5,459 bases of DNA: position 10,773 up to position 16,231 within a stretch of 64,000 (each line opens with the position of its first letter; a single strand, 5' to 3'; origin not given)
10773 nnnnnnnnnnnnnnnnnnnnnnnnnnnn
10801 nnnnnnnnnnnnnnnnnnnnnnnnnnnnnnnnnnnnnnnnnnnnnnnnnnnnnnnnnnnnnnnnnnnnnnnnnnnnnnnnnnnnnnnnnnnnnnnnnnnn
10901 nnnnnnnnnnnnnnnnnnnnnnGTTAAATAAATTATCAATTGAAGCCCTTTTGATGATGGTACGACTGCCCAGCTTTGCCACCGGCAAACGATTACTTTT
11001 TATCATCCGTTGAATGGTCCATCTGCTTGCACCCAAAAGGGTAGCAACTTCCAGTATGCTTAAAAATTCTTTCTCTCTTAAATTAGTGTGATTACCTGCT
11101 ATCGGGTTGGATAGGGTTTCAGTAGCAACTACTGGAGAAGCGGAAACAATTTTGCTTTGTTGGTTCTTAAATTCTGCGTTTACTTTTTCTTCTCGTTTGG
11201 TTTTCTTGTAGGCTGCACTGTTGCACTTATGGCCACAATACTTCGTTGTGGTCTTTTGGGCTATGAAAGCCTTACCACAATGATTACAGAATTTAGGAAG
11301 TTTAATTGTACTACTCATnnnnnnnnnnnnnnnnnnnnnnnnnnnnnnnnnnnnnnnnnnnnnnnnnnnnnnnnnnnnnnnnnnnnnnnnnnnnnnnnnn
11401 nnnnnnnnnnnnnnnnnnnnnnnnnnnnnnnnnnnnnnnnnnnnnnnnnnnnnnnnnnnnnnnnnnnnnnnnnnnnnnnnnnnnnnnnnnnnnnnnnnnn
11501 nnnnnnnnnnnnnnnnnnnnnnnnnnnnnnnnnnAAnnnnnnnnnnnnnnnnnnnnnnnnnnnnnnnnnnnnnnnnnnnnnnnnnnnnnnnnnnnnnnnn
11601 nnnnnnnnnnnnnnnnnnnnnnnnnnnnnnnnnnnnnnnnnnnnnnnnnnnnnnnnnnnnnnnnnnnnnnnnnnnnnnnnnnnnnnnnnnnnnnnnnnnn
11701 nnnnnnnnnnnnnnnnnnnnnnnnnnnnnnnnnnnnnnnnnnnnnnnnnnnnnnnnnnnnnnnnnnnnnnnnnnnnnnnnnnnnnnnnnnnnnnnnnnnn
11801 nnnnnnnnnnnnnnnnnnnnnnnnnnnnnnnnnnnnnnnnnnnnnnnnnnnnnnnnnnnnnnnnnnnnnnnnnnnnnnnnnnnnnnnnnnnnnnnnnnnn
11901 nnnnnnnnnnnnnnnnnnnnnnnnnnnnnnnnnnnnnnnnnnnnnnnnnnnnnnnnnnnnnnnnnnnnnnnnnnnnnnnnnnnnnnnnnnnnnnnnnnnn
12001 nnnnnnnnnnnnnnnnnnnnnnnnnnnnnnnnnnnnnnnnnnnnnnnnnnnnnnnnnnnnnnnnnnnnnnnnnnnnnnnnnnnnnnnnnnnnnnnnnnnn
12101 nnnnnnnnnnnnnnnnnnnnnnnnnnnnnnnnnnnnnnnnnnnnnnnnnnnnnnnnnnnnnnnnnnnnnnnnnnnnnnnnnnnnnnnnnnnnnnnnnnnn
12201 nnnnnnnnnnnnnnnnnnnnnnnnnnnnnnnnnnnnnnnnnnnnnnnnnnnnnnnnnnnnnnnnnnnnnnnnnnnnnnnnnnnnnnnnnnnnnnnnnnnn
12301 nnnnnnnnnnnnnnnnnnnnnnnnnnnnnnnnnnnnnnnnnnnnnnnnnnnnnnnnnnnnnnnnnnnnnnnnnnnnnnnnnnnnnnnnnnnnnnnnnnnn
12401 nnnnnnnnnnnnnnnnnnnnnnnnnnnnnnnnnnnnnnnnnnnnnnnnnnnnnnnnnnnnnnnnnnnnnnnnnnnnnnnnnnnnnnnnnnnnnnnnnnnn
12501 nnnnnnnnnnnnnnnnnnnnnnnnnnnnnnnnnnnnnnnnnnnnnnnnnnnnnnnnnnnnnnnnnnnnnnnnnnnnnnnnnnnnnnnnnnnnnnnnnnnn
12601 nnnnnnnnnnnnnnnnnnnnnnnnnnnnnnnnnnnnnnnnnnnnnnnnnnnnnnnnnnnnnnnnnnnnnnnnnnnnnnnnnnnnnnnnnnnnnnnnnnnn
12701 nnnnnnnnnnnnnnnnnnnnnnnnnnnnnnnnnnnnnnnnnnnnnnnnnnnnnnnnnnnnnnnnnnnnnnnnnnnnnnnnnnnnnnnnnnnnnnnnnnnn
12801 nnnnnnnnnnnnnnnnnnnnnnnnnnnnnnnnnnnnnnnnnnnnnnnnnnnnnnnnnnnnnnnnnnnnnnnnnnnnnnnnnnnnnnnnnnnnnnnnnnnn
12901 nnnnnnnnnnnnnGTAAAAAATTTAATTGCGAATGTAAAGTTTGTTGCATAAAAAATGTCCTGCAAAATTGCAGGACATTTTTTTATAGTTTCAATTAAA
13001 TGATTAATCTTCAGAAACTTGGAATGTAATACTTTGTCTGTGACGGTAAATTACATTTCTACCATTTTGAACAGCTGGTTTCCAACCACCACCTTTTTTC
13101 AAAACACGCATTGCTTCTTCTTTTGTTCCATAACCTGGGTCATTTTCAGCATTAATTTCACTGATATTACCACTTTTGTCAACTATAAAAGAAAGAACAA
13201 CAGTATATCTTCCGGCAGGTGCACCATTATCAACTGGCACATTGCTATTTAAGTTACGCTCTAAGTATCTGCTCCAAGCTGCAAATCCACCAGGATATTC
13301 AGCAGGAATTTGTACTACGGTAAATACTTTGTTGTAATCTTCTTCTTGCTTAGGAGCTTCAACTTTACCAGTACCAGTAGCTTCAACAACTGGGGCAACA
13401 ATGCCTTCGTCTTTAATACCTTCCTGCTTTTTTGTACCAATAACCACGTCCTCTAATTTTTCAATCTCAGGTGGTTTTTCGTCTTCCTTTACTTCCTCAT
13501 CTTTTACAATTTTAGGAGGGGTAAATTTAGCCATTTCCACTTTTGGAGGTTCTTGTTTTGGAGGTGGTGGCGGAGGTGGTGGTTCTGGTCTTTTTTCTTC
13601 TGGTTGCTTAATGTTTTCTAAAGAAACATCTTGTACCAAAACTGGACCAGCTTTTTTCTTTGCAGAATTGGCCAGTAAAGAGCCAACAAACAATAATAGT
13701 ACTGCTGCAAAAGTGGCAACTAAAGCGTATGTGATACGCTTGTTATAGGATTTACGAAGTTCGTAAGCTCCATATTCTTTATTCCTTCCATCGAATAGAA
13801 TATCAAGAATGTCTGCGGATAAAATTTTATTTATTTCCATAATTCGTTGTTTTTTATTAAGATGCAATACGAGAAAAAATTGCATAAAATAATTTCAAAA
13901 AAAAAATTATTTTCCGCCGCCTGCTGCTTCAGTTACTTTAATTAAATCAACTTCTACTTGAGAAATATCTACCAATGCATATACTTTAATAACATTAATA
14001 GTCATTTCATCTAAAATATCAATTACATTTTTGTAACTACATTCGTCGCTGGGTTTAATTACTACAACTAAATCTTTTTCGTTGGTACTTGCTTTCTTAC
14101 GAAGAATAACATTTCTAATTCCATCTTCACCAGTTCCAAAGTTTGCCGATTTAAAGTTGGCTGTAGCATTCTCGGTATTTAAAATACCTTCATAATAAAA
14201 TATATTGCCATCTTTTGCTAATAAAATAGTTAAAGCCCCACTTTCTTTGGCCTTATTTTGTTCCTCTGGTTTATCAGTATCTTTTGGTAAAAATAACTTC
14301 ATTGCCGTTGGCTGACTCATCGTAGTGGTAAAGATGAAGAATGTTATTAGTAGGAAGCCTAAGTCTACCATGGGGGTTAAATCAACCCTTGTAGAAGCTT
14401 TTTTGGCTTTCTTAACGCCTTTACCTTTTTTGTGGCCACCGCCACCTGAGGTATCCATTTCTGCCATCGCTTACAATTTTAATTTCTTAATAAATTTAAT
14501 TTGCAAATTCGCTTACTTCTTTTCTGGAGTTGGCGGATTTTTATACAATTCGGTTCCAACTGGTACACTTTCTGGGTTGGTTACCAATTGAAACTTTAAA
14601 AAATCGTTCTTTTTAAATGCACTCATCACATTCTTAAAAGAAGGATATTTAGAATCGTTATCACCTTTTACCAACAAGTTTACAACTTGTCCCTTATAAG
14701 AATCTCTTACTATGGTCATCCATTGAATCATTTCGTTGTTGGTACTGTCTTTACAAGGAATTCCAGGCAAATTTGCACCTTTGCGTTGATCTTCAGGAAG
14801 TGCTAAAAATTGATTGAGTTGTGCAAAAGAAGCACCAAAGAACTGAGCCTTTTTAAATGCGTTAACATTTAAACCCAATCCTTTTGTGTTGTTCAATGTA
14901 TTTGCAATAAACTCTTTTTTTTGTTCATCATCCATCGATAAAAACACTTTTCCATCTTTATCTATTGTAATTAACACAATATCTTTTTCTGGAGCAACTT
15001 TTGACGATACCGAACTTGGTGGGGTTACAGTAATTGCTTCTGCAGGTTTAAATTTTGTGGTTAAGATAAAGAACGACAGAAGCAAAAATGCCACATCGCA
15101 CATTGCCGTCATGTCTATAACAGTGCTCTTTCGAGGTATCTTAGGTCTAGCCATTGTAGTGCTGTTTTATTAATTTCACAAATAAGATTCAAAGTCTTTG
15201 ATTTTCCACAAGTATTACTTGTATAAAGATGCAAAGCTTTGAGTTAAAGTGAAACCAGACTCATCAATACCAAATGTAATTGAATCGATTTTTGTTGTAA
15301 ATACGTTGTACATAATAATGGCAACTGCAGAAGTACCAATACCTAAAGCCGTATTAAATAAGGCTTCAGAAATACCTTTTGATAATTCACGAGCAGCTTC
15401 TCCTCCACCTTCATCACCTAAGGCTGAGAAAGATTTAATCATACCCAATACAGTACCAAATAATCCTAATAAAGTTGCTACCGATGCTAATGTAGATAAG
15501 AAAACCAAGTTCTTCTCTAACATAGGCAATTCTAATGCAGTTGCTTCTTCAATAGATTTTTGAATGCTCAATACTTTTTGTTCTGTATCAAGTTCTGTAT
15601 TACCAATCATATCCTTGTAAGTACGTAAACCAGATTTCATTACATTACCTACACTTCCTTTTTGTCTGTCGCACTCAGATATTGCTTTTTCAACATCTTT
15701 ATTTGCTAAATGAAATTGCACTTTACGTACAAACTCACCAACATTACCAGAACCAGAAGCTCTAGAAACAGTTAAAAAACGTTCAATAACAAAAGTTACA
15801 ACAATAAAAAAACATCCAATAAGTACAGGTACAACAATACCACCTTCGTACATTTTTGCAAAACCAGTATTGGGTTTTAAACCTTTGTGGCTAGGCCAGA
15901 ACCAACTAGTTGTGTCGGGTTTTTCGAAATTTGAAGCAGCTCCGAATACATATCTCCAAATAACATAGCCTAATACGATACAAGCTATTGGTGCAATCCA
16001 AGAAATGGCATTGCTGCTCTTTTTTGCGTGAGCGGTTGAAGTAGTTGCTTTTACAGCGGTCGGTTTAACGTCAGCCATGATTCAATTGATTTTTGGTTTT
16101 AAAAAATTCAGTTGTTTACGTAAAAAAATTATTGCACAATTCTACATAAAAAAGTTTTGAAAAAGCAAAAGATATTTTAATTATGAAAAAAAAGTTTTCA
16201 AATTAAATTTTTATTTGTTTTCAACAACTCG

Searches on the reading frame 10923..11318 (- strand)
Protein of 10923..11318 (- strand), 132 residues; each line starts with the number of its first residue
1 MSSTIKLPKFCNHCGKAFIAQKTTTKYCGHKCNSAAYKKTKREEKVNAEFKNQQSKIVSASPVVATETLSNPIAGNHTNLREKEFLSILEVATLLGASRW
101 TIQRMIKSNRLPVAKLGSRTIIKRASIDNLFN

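Call 36: search_protein_families(library=pfam, proteins=[window:10923-11318:-], max_evalue=0.01)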
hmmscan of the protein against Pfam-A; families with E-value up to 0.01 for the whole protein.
window:10923-11318:- (132 aa): 2 families
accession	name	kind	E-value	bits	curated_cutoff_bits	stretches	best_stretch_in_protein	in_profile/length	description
PF12728.13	HTH_17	-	5.1e-09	36.7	27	1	85-129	1-45/51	Helix-turn-helix domain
PF12855.13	Ecl1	-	0.0038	18.8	28.3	1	8-53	5-48/170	TORC1 inhibitor Ecl family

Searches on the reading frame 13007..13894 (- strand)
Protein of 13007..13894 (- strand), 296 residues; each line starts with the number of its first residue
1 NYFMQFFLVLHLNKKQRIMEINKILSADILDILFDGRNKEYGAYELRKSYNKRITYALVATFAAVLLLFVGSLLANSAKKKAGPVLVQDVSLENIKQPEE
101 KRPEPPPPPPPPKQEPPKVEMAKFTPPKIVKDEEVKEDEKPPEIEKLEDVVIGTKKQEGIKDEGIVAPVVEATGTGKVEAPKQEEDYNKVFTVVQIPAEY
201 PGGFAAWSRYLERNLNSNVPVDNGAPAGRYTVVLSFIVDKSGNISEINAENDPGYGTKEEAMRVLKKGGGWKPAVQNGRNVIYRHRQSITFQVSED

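Call 38: search_protein_families(library=pfam, proteins=[window:13007-13894:-], max_evalue=0.01)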
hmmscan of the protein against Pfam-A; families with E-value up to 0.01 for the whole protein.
window:13007-13894:- (296 aa): 2 families
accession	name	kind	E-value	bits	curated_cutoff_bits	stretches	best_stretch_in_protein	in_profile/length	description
PF03544.19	TonB_C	-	5e-05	24.1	24.6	1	231-292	17-78/79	Gram-negative bacterial TonB protein C-terminal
PF16101.10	PRIMA1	-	0.0029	17.8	38.6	1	63-130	21-88/158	Proline-rich membrane anchor 1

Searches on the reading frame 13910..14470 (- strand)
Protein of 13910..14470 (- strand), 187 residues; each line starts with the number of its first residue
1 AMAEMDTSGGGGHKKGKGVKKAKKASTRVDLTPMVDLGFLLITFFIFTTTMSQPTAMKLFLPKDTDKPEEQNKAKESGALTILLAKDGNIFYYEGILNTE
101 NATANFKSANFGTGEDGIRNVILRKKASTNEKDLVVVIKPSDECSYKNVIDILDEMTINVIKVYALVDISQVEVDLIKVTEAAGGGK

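Call 38: search_protein_families(library=pfam, proteins=[window:13910-14470:-], max_evalue=0.01)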
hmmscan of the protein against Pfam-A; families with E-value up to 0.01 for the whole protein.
window:13910-14470:- (187 aa): 1 family
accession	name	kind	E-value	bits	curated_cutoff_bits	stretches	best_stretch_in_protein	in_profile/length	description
PF02472.21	ExbD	-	8.2e-19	68.4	25.4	1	23-164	2-121/128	Biopolymer transport protein ExbD/TolR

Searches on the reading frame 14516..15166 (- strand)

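Call 38: search_protein_families(library=pfam, proteins=[window:14516-15166:-], max_evalue=0.01)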
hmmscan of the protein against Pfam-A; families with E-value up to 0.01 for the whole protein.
window:14516-15166:- (217 aa): 1 family
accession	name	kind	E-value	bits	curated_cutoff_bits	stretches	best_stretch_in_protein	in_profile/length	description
PF02472.21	ExbD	-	6.2e-21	75.2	25.4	1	14-198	5-127/128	Biopolymer transport protein ExbD/TolR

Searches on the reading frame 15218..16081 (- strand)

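Call 38: search_protein_families(library=pfam, proteins=[window:15218-16081:-], max_evalue=0.01)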
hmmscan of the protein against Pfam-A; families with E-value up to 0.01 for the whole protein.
window:15218-16081:- (288 aa): 1 family
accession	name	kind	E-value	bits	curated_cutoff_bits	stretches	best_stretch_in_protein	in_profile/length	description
PF01618.21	MotA_ExbB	-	6.8e-29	100.6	22.9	1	145-269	7-122/127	MotA/TolQ/ExbB proton channel family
